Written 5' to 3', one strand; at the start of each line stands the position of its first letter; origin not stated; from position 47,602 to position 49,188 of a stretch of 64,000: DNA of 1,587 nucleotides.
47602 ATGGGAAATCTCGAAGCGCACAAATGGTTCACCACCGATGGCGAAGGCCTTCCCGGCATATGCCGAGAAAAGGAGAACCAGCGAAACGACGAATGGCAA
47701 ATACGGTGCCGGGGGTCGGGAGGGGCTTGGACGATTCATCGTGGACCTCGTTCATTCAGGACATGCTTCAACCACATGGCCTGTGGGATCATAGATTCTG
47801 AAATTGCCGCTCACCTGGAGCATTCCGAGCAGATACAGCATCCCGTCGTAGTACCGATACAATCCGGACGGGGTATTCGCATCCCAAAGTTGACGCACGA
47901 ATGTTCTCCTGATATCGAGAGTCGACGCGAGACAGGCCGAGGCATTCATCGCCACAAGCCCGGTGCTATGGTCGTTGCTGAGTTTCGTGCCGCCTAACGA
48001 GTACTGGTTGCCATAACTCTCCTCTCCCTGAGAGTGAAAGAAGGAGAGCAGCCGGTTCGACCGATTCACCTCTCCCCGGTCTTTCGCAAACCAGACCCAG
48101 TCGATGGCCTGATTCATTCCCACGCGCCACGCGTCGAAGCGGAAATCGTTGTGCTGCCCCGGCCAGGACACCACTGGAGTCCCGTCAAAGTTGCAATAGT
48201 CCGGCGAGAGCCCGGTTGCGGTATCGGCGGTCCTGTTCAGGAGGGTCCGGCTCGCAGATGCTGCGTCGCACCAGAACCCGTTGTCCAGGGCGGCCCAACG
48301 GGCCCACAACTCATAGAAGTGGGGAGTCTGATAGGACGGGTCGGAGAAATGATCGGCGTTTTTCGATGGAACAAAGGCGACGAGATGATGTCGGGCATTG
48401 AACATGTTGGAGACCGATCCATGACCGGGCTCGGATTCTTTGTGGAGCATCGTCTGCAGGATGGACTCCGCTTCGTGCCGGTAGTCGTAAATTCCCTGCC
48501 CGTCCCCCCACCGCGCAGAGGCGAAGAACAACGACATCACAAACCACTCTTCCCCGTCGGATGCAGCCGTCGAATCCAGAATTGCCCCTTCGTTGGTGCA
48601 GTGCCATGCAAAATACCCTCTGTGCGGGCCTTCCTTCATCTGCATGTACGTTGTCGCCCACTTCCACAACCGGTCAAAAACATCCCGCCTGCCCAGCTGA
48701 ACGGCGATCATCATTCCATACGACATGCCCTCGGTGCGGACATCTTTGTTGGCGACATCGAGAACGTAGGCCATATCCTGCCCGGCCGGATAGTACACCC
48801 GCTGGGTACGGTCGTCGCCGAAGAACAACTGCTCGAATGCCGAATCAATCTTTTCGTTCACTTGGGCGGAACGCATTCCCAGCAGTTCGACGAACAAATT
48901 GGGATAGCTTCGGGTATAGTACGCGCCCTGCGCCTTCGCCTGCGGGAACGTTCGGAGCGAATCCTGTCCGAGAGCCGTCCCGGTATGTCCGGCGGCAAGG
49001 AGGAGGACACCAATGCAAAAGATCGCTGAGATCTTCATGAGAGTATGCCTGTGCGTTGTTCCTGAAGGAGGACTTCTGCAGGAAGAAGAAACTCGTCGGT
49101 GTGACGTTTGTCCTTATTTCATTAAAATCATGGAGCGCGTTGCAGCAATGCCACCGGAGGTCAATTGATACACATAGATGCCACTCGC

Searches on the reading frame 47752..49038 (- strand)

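Call 22: search_protein_families(library=pfam, proteins=[window:47752-49038:-], max_evalue=0.00001)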
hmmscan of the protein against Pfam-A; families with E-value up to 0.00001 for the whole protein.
window:47752-49038:- (428 aa): 1 family
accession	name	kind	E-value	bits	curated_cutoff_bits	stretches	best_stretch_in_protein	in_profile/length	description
PF01270.23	Glyco_hydro_8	-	6.9e-30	104.7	24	1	96-408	48-338/341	Glycosyl hydrolases family 8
